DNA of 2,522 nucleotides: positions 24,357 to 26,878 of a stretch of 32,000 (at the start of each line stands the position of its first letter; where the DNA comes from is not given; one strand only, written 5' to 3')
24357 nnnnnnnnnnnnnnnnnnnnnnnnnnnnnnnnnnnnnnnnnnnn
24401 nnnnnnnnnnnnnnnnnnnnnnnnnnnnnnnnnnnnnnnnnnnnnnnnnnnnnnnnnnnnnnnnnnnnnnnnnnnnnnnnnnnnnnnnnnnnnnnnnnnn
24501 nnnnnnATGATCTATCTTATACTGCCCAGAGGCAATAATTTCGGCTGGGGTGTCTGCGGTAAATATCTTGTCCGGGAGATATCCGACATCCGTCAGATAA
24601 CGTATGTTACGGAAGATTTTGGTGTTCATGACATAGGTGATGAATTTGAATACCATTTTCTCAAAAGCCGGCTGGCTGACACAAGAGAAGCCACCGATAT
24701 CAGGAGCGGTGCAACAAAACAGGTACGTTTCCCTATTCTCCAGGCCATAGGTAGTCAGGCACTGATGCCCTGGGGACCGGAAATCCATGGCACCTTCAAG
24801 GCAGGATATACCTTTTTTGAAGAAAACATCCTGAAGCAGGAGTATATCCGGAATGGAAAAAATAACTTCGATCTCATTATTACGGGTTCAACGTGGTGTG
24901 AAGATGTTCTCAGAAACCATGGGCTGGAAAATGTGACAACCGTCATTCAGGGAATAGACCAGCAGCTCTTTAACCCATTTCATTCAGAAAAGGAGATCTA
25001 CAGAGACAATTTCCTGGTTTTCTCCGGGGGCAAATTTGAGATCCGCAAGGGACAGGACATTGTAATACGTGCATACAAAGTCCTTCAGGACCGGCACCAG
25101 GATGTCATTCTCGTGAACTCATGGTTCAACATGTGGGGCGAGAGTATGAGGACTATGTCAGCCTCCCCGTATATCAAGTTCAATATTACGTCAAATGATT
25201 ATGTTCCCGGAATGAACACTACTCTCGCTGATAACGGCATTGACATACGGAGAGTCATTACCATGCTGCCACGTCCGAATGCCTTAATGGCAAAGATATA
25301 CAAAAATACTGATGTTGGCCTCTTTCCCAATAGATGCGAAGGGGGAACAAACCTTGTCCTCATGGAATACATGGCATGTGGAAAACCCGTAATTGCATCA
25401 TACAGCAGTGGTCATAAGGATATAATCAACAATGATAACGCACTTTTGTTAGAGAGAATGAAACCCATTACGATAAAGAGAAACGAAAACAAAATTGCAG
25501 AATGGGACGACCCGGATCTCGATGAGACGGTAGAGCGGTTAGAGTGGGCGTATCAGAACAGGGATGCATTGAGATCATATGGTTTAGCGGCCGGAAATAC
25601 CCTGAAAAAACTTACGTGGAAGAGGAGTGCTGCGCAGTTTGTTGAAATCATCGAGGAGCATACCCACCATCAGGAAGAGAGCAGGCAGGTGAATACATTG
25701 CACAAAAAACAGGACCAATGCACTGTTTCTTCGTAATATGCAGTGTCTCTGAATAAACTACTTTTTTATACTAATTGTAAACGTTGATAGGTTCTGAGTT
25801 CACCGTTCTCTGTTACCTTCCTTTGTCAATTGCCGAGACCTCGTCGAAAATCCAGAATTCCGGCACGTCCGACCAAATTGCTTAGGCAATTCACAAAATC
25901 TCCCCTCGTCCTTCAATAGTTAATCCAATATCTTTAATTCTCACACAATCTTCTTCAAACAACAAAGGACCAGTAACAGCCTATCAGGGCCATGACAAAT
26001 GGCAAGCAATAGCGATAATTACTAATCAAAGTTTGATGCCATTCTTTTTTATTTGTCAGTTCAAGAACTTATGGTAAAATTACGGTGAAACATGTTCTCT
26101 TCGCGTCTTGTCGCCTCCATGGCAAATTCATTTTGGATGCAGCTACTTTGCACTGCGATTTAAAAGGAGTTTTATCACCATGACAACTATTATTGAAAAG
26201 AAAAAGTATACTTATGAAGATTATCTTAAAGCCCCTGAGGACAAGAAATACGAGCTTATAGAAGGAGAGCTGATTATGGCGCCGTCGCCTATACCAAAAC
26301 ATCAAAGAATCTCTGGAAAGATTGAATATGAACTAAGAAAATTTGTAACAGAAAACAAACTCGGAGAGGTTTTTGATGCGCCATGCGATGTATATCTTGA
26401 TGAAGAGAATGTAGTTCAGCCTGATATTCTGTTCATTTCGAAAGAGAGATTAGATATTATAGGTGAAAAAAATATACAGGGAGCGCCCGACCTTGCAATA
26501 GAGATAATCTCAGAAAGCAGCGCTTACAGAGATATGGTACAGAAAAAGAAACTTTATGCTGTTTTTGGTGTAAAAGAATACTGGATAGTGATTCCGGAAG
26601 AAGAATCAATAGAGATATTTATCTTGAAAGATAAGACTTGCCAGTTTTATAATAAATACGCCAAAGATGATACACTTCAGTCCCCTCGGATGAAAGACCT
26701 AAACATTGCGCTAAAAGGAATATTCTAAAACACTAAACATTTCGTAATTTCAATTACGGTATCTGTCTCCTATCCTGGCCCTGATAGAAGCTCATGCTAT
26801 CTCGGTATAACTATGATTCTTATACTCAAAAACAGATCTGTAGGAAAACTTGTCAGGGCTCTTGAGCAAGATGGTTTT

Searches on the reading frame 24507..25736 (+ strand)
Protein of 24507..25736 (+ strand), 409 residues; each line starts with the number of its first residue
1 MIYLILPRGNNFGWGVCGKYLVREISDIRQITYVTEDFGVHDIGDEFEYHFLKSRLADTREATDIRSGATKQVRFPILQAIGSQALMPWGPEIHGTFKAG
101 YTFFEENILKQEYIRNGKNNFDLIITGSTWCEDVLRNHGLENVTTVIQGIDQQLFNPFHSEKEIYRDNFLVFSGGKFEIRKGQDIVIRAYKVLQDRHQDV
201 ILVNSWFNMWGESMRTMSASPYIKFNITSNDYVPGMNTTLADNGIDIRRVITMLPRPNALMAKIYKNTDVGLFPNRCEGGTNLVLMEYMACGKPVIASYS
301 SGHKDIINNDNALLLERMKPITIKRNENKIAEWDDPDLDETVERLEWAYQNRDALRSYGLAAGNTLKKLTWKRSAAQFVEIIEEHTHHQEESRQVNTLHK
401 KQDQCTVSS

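Call 8: search_protein_families(library=pfam, proteins=[window:24507-25736:+], max_evalue=0.001)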
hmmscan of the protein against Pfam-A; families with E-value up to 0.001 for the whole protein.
window:24507-25736:+ (409 aa): 4 families
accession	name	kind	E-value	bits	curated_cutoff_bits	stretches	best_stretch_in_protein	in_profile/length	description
PF00534.26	Glycos_transf_1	-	1.3e-12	48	26.4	1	259-316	84-141/172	Glycosyl transferases group 1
PF13692.12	Glyco_trans_1_4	-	1.1e-11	45.6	27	1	251-316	61-125/142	Glycosyl transferases group 1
PF13524.12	Glyco_trans_1_2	-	1e-05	25.9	25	1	218-318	10-100/144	Glycosyl transferase-like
PF20706.3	GT4-conflict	-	2.5e-05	23.9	26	1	265-377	279-384/385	Family 4 Glycosyltransferase in conflict systems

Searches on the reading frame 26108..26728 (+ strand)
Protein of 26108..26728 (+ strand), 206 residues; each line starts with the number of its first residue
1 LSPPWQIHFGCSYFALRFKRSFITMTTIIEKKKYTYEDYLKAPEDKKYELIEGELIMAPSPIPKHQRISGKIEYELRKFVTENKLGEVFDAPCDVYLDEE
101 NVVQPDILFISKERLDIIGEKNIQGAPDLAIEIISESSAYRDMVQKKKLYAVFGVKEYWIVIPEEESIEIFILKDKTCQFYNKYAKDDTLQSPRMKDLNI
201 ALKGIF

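Call 9: search_protein_families(library=pfam, proteins=[window:26108-26728:+], max_evalue=0.001)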
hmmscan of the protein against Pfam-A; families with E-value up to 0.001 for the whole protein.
window:26108-26728:+ (206 aa): 1 family
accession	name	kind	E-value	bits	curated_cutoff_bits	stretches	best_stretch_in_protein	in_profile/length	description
PF05685.18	Uma2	-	1.3e-35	122.8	27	1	37-194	2-163/172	Putative restriction endonuclease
